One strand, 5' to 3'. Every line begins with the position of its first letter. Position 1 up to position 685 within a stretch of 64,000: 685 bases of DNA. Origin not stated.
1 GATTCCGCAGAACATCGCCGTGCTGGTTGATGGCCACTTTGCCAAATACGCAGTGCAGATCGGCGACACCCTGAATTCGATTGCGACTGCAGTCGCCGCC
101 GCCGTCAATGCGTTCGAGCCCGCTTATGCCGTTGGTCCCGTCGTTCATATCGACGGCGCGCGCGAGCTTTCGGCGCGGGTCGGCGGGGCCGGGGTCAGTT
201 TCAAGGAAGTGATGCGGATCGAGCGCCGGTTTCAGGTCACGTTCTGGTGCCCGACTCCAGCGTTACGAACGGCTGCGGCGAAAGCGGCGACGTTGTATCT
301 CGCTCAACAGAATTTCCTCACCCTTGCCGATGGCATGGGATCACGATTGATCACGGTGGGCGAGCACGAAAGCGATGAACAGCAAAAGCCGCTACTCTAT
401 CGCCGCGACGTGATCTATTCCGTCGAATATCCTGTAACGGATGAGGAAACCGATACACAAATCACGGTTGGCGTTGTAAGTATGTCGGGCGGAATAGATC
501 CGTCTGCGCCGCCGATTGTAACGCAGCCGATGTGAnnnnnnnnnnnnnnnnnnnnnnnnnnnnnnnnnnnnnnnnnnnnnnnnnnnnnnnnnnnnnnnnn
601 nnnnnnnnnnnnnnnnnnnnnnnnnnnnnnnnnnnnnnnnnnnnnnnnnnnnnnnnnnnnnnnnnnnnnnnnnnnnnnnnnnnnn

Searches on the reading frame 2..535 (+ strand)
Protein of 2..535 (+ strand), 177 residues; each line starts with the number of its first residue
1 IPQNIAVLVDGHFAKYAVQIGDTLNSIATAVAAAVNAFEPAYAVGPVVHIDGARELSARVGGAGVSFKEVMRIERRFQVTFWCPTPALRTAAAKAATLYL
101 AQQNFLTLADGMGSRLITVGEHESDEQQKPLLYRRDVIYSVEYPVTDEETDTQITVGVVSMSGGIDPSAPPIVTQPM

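Call 3: search_protein_families(library=pfam, proteins=[window:2-535:+], max_evalue=0.01)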
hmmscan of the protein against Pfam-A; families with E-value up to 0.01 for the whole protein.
window:2-535:+ (177 aa): 0 families

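Call 4: search_protein_families(library=phrogs, proteins=[window:2-535:+], max_evalue=0.001)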
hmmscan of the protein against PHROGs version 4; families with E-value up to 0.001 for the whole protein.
window:2-535:+ (177 aa): 1 family
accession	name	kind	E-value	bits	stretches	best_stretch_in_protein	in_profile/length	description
phrog_13532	-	unknown function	2.9e-39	135.8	1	2-164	104-264/278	-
